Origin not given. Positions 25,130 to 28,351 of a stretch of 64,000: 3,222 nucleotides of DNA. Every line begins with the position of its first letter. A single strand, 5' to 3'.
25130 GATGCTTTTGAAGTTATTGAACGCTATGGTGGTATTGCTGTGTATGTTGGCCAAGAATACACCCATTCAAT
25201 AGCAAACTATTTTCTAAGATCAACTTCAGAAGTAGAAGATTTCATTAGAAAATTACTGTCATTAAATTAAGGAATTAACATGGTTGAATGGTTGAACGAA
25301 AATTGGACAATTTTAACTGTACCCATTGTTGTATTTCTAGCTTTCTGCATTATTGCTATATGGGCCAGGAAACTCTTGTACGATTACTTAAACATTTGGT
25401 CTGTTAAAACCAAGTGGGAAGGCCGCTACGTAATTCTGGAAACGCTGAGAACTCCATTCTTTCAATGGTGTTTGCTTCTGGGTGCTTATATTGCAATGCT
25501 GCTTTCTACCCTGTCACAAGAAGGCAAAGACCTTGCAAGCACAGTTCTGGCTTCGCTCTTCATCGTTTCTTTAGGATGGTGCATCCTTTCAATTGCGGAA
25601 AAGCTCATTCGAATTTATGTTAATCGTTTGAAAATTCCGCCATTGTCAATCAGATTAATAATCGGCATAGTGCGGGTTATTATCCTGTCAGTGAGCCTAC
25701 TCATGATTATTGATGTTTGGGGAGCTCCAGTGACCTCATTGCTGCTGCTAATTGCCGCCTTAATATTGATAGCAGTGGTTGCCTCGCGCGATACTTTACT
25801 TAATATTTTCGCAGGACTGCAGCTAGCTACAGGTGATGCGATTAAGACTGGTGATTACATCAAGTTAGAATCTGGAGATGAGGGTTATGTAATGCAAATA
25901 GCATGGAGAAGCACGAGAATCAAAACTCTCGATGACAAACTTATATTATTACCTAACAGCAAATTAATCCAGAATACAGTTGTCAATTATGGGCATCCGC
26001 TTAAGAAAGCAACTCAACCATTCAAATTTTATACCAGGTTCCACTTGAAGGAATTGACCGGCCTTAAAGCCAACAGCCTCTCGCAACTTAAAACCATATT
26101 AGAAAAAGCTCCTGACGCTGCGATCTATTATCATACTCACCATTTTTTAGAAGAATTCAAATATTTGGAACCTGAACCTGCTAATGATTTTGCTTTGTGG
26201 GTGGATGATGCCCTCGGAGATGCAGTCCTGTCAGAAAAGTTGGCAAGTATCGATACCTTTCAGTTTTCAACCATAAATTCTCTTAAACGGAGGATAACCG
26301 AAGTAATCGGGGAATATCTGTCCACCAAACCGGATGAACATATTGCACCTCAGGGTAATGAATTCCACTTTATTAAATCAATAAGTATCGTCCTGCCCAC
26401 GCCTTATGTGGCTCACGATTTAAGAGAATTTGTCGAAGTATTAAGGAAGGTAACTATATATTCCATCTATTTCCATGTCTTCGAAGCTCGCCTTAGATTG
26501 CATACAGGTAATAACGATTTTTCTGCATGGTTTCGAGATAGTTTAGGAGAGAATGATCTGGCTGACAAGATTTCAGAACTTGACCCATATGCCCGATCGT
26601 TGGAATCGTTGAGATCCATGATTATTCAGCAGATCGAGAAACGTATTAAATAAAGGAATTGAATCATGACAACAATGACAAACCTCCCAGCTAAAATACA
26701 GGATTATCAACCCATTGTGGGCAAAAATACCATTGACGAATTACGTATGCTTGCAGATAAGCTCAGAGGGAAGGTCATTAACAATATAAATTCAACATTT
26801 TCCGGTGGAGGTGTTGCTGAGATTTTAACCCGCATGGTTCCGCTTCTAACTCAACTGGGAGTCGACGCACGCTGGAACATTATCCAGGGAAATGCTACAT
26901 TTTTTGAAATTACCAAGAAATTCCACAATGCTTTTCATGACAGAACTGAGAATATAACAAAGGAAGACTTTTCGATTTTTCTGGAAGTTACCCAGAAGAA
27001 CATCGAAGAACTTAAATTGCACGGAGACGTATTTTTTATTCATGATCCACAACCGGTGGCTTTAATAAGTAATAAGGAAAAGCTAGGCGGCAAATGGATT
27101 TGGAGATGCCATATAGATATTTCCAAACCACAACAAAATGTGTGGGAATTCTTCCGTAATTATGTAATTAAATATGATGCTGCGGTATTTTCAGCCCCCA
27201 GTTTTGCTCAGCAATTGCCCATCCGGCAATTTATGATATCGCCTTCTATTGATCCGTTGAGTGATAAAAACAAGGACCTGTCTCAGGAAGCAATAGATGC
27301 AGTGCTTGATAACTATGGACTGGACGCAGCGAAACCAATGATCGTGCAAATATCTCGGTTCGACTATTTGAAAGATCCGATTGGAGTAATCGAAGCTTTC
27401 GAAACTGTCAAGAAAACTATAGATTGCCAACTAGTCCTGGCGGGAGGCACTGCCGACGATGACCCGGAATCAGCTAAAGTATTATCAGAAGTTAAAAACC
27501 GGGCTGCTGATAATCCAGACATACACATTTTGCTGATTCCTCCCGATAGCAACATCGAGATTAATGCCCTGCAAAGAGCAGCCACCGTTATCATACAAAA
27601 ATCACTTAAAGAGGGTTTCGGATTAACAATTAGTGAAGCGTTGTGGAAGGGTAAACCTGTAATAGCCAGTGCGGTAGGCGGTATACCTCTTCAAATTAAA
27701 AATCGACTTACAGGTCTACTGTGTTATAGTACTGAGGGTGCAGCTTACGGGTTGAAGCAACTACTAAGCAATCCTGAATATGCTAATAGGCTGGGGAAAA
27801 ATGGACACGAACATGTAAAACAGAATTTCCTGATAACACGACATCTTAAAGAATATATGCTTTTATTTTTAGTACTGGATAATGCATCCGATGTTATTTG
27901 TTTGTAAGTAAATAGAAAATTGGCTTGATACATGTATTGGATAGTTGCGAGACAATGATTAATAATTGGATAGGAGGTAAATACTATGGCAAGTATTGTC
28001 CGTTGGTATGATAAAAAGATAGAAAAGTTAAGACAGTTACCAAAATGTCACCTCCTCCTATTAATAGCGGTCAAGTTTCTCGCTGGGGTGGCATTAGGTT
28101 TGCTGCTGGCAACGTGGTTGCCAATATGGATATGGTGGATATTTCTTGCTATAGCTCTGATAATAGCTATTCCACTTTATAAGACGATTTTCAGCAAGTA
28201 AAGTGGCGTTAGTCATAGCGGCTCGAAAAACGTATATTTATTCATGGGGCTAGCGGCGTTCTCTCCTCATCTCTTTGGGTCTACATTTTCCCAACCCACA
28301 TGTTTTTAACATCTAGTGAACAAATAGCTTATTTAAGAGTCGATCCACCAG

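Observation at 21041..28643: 7.5-kb trehalose/osmoadaptation block bracketed by a 99-bp direct repeat that duplicates the 3' end of plsX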

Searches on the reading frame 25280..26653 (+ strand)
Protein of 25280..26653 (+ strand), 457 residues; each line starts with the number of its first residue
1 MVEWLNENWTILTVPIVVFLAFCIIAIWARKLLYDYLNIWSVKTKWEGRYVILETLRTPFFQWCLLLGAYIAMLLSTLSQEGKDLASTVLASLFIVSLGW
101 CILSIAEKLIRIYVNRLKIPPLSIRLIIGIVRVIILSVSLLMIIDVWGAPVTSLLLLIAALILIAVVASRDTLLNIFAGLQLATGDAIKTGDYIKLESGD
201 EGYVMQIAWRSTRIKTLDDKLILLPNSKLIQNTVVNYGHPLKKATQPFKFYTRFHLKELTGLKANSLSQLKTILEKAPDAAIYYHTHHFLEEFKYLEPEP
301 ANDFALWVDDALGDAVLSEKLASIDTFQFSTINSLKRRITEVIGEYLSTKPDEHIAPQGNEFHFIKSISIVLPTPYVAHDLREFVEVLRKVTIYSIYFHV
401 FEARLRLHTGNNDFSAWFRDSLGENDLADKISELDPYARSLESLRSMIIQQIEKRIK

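Call 6: search_protein_families(library=pfam, proteins=[window:25280-26653:+])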
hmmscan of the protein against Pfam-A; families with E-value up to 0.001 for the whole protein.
window:25280-26653:+ (457 aa): 2 families
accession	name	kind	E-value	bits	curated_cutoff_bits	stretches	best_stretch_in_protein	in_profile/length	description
PF19027.5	DUF5752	-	9.1e-65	218.3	23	1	246-452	2-207/208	Family of unknown function (DUF5752)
PF00924.24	MS_channel_2nd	-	6.3e-16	58.7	20.2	1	171-238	1-67/68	Mechanosensitive ion channel, beta-domain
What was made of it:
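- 25280..26653 (+): Fusion protein of an MscS-type mechanosensitive channel and DUF5752. Pfam MS_channel_2nd plus DUF5752 (call 6).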

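Call 28: find_homologous_proteins(query=window:25280-26653:+, max_evalue=1e-30)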
Query window:25280-26653:+ (457 aa): 773 proteins with E <= 1e-30 among 8000 candidates; the best 120 are listed.
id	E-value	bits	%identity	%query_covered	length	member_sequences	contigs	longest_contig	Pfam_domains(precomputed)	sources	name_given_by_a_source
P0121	9.4e-296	999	99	100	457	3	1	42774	PF00924.25,PF19027.6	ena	-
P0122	1.1e-250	850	82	100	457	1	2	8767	PF00924.25,PF19027.6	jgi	jgi:hypothetical protein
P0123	2.1e-243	826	79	100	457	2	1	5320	PF00924.25,PF19027.6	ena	-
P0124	1.2e-211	722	69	100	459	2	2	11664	PF00924.25,PF19027.6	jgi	jgi:small-conductance mechanosensitive channel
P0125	1.1e-210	718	68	100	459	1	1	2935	PF00924.25,PF19027.6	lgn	-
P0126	1.8e-209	714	68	99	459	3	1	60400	PF00924.25,PF19027.6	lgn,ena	-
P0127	3.0e-205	700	66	100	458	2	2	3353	PF00924.25,PF19027.6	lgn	-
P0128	6.0e-205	699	65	100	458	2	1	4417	PF00924.25,PF19027.6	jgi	jgi:small-conductance mechanosensitive channel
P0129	4.0e-201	687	65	100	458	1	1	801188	PF00924.25,PF19027.6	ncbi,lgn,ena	-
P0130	1.6e-186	639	60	100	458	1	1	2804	PF00924.25,PF19027.6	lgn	-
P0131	2.7e-186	638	60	100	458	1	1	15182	PF00924.25,PF19027.6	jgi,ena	-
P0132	5.0e-184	631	59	98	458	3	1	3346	PF00924.25,PF19027.6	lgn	-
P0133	6.1e-184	630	60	100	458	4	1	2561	PF00924.25,PF19027.6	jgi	-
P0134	1.2e-183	629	60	97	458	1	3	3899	PF00924.25,PF19027.6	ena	-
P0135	8.2e-183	626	60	100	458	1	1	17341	PF00924.25,PF19027.6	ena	-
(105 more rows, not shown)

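Call 29: find_encoding_contigs(protein=P0122, flank=10000, max_places=3)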
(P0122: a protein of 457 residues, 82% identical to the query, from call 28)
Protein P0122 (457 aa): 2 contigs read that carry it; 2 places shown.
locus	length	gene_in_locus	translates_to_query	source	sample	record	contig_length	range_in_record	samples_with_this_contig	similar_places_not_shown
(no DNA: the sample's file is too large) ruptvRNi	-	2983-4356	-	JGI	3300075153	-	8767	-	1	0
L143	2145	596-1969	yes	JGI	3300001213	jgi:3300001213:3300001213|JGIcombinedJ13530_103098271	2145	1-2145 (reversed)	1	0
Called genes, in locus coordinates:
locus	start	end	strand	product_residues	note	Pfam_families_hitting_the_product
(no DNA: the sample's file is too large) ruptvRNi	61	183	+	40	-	-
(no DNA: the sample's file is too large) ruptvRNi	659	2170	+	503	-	PF00982:Glyco_transf_20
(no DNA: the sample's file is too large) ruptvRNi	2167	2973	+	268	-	PF02358:Trehalose_PPase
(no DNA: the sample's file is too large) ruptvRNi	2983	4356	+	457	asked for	PF00924:MS_channel_2nd, PF19027:DUF5752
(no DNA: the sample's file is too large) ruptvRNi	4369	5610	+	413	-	PF21269:TreT_GT1, PF20706:GT4-conflict (weak), PF00534:Glycos_transf_1, PF13692:Glyco_trans_1_4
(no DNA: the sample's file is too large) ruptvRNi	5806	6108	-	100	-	PF08734:GYD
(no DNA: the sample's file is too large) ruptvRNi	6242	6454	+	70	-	-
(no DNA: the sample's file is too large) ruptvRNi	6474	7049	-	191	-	PF02669:KdpC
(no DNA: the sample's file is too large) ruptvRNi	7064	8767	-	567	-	?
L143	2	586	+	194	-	PF02358:Trehalose_PPase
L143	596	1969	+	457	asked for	PF00924:MS_channel_2nd, PF19027:DUF5752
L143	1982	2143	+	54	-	?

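Call 30: find_encoding_contigs(protein=P0123, flank=10000, max_places=3)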
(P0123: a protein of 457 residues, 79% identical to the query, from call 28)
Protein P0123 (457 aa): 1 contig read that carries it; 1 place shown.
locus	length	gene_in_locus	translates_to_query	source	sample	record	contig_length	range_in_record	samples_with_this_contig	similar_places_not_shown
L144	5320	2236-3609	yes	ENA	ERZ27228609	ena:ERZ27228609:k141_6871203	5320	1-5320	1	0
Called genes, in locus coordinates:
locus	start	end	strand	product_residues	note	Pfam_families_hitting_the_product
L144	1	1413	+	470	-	?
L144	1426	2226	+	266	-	PF02358:Trehalose_PPase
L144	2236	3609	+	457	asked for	PF00924:MS_channel_2nd, PF19027:DUF5752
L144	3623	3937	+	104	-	PF21269:TreT_GT1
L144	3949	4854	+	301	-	PF21269:TreT_GT1, PF00534:Glycos_transf_1, PF13692:Glyco_trans_1_4, PF20706:GT4-conflict (weak)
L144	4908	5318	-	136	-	?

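Call 31: find_encoding_contigs(protein=P0126, flank=10000, max_places=3)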
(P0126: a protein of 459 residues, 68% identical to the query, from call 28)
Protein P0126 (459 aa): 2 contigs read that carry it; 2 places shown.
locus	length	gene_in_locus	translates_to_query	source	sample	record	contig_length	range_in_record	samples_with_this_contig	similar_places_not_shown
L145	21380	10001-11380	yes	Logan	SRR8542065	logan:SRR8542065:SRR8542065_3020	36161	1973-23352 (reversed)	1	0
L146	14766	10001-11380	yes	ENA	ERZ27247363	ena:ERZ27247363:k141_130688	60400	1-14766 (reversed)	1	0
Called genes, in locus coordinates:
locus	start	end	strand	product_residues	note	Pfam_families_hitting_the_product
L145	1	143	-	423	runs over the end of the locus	PF06050:HGD-D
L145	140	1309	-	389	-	PF06050:HGD-D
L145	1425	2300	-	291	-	PF02645:DegV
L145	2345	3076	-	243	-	PF00106:adh_short, PF08659:KR, PF13561:adh_short_C2, PF23441:SDR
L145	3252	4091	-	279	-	-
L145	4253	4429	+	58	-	-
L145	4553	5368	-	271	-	PF00950:ABC-3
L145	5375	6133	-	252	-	PF00005:ABC_tran, PF13304:AAA_21 (weak)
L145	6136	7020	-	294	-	PF01297:ZnuA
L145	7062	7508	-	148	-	PF01475:FUR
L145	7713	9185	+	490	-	PF00982:Glyco_transf_20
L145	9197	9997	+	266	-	PF02358:Trehalose_PPase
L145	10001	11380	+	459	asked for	PF00924:MS_channel_2nd, PF19027:DUF5752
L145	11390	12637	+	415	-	PF21269:TreT_GT1, PF20706:GT4-conflict (weak), PF00534:Glycos_transf_1, PF13692:Glyco_trans_1_4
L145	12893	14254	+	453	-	PF03600:CitMHS, PF02040:ArsB, PF06450:NhaB (weak)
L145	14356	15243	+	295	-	PF00582:Usp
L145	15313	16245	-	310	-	PF00291:PALP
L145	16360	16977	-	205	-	-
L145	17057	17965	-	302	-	PF01545:Cation_efflux, PF16916:ZT_dimer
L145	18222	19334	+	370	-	PF02163:Peptidase_M50, PF00571:CBS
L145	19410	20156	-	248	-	PF18854:baeRF_family10, PF03464:eRF1_2, PF18859:acVLRF1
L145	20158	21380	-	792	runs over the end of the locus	PF00488:MutS_V, PF20297:MSSS (weak), PF01713:Smr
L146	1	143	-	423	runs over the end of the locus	PF06050:HGD-D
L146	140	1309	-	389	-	PF06050:HGD-D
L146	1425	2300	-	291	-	PF02645:DegV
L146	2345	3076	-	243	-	PF00106:adh_short, PF08659:KR, PF13561:adh_short_C2, PF23441:SDR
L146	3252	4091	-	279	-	-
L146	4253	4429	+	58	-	-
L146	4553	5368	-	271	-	PF00950:ABC-3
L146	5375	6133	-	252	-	PF00005:ABC_tran, PF13304:AAA_21 (weak)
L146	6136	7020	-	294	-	PF01297:ZnuA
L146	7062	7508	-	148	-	PF01475:FUR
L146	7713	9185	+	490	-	PF00982:Glyco_transf_20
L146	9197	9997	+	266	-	PF02358:Trehalose_PPase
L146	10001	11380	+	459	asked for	PF00924:MS_channel_2nd, PF19027:DUF5752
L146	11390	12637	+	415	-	PF21269:TreT_GT1, PF20706:GT4-conflict (weak), PF00534:Glycos_transf_1, PF13692:Glyco_trans_1_4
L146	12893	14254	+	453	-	PF03600:CitMHS, PF02040:ArsB, PF06450:NhaB (weak)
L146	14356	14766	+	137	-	?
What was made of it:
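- Elsewhere (L145/L146) the trehalose operon is directly followed by CitMHS-Usp, as it is here (call 31).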

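Call 32: find_encoding_contigs(protein=P0124, flank=10000, max_places=3)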
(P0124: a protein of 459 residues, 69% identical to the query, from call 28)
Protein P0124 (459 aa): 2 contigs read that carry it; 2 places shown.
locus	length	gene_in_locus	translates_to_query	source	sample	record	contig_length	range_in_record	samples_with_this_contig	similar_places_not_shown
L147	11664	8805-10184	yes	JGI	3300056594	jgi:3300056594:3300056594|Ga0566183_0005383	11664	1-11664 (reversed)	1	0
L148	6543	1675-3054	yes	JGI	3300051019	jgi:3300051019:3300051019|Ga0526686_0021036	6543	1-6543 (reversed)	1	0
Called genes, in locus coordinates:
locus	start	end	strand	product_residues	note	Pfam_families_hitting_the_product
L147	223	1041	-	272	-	PF00950:ABC-3, PF01032:FecCD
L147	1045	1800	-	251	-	PF00005:ABC_tran, PF02463:SMC_N, PF13304:AAA_21 (weak)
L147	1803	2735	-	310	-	PF01297:ZnuA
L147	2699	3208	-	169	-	PF01475:FUR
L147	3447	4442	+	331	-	PF01547:SBP_bac_1 (faint), PF13531:SBP_bac_11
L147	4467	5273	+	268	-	PF00528:BPD_transp_1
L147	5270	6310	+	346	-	PF02463:SMC_N (faint), PF00005:ABC_tran, PF13304:AAA_21 (faint), PF08402:TOBE_2 (weak), PF03459:TOBE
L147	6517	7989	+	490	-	PF00982:Glyco_transf_20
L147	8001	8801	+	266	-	PF02358:Trehalose_PPase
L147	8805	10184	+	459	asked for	PF00924:MS_channel_2nd, PF19027:DUF5752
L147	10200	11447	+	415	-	PF21269:TreT_GT1, PF00534:Glycos_transf_1, PF13692:Glyco_trans_1_4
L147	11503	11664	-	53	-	?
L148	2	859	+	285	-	?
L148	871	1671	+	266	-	PF02358:Trehalose_PPase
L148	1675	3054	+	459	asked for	PF00924:MS_channel_2nd, PF19027:DUF5752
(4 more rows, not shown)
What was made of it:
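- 25280..26653 (+): 773 homologues have the same architecture, and in the six contexts examined the gene lies between otsB and the TreT-like gene (calls 28-32).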

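Call 72: search_protein_families(library=ncbifam, proteins=[window:25280-26653:+], max_evalue=0.01)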
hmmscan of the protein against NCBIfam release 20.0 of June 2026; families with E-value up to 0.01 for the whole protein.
window:25280-26653:+ (457 aa): 3 families
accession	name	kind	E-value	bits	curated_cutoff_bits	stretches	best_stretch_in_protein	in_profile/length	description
NF007662.0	PRK10334.1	subfamily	1.3e-10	41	321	1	86-239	28-180/286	small-conductance mechanosensitive channel MscS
NF047602.1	MscsSHelicob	equivalog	6.9e-07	29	400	1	85-238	9-159/260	small-conductance mechanosensitive channel MscS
NF047601.1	MscSThanab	equivalog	3.8e-06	26.6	500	1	112-231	54-171/280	small-conductance mechanosensitive channel MscS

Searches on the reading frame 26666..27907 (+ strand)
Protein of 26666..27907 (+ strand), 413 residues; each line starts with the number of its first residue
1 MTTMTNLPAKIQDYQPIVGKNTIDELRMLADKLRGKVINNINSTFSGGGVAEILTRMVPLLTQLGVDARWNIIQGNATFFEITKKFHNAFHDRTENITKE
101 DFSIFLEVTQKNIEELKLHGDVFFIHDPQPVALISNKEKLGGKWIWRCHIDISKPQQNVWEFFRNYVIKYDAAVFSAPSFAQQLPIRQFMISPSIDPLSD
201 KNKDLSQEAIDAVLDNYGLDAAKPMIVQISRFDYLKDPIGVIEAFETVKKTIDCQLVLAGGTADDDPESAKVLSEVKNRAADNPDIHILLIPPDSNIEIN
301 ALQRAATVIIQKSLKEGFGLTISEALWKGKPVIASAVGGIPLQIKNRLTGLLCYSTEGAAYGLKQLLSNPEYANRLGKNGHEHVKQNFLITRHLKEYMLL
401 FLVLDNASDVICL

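Call 6: search_protein_families(library=pfam, proteins=[window:26666-27907:+])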
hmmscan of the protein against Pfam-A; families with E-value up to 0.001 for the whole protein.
window:26666-27907:+ (413 aa): 4 families
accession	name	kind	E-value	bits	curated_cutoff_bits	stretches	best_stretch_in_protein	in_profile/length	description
PF21269.3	TreT_GT1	-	1.5e-54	184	27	1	40-182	1-144/144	Trehalose synthase, N-terminal domain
PF00534.26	Glycos_transf_1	-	3.4e-25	89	26.4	1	218-382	10-171/172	Glycosyl transferases group 1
PF13692.12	Glyco_trans_1_4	-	3.2e-13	50.6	27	1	224-369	2-142/142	Glycosyl transferases group 1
PF20706.3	GT4-conflict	-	7.2e-07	29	26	1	242-349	218-325/385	Family 4 Glycosyltransferase in conflict systems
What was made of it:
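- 26666..27907 (+): TreT-like GT4 glycosyltransferase: either a trehalose synthase or an activator of the synthase. Pfam TreT_GT1 plus Glycos_transf_1 (call 6).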

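Call 72: search_protein_families(library=ncbifam, proteins=[window:26666-27907:+], max_evalue=0.01)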
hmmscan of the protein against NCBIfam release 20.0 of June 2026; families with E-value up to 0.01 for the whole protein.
window:26666-27907:+ (413 aa): 24 families
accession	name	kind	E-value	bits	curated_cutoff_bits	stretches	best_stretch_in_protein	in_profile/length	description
NF041139.1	TreT_Thcocales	equivalog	5.3e-108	361.5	775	1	9-401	12-409/412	trehalose synthase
TIGR03999.1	thiol_BshA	equivalog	3.2e-20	72.4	273.7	1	207-400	183-369/375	N-acetyl-alpha-D-glucosaminyl L-malate synthase BshA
TIGR02149.1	glgA_Coryne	subfamily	3.6e-20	72.5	302.4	1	208-388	189-374/391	glycogen synthase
TIGR03449.1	mycothiol_MshA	equivalog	2.6e-16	59.5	462.5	1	216-385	213-385/406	D-inositol-3-phosphate glycosyltransferase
TIGR03088.1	stp2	hypoth_equivalog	1.7e-14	53.7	409.05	1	223-401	194-370/374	TIGR03088 family PEP-CTERM/XrtA system glycosyltransferase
TIGR04047.1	MSMEG_0565_glyc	hypoth_equivalog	9.6e-14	51.2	259.85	1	212-368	183-340/373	MSMEG_0565 family glycosyltransferase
NF038229.1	Glyco4_Geo_Pelo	equivalog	2e-13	50.1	400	1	248-401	187-333/338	GPMC system family 4 glycosyltransferase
NF038295.1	EPS_HpsP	equivalog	5.4e-13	48.7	550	1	207-389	192-372/388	hormogonium polysaccharide biosynthesis glycosyltransferase HpsP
TIGR02472.1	sucr_P_syn_N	equivalog_domain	9.1e-13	47.8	576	1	186-398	209-435/439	sucrose-phosphate synthase, putative, glycosyltransferase domain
NF041876.1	EPS_EpsE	equivalog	2.4e-11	43.5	400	1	226-392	217-384/389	exopolysaccharide biosynthesis GT4 family glycosyltransferase EpsE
TIGR02470.1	sucr_synth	equivalog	4.5e-06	25.1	810.4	1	220-393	547-737/784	sucrose synthase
TIGR02468.1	sucrsPsyn_pln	equivalog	6.7e-06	24.1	1143.95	1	222-398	478-665/1051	sucrose-phosphate synthase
NF012028.0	PRK15484.1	subfamily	6.9e-06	25.4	618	1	207-388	177-362/380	lipopolysaccharide N-acetylglucosaminyltransferase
NF038298.1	EPS_HpsO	equivalog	9.7e-06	24.6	575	1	311-388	294-371/388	hormogonium polysaccharide biosynthesis glycosyltransferase HpsO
TIGR04157.1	glyco_rSAM_CFB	subfamily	1.2e-05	24.4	400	1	198-388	202-393/406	TIGR04157 family glycosyltransferase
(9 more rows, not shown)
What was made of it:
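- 26666..27907 (+): NCBIfam TreT 361 bits, below the cut-off of 775 (call 72).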

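Call 75: find_encoding_contigs(protein=window:26666-27907:+, flank=10000, max_places=10)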
Protein window:26666-27907:+ (413 aa): no gene with exactly this product is on record in the collection.
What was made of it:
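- Tried and rejected: Not on record (call 75).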

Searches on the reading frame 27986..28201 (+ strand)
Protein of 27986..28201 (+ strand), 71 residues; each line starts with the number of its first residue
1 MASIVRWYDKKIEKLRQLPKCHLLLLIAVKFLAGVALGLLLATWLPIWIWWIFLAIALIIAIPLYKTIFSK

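Call 6: search_protein_families(library=pfam, proteins=[window:27986-28201:+])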
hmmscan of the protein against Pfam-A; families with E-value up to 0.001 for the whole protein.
window:27986-28201:+ (71 aa): 0 families

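Call 71: search_protein_families(library=pfam, proteins=[window:27986-28201:+], max_evalue=1)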
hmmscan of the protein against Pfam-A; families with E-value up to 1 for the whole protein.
window:27986-28201:+ (71 aa): 9 families
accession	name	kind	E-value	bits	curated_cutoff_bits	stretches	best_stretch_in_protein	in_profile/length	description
PF18181.6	SLATT_1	-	0.0093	16.4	26.3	1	5-62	10-65/122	SMODS and SLOG-associating 2TM effector domain 1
PF06912.16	DUF1275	-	0.016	15.4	25.4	1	4-62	142-192/193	Protein of unknown function (DUF1275)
PF14015.11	DUF4231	-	0.022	15.6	24.7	1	5-68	3-64/103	Protein of unknown function (DUF4231)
PF13829.11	DUF4191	-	0.12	12.2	30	1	22-65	24-65/219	Domain of unknown function (DUF4191)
PF08083.16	PROCN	-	0.12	11.5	27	1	7-58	197-250/407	PROCN (NUC071) domain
PF20990.2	DUF2207_C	-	0.13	12.4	33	1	6-63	125-185/247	Predicted membrane protein (DUF2207) C-terminal domain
PF18949.5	DUF5693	-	0.19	10.6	29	1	25-66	315-359/609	Family of unknown function (DUF5693)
PF03116.20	NQR2_RnfD_RnfE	-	0.21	11.3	27.7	1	35-69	74-108/296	NQR2, RnfD, RnfE family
PF00487.30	FA_desaturase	-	0.91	9.7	29.7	1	13-60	128-174/253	Fatty acid desaturase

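Call 72: search_protein_families(library=ncbifam, proteins=[window:27986-28201:+], max_evalue=0.01)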
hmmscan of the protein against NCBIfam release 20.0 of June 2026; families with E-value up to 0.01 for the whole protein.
window:27986-28201:+ (71 aa): 2 families
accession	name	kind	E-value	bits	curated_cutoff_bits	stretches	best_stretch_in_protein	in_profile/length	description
NF033634.1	SLATT_1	domain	0.00036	20.5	41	1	5-62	10-68/132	SLATT domain-containing protein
NF045746.1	MPN270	equivalog_domain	0.008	16.4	150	1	17-70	37-94/95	MPN270 family protein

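Call 88: search_protein_families(library=phrogs, proteins=[window:27986-28201:+], max_evalue=0.01)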
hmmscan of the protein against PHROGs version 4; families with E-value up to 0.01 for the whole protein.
window:27986-28201:+ (71 aa): 0 families
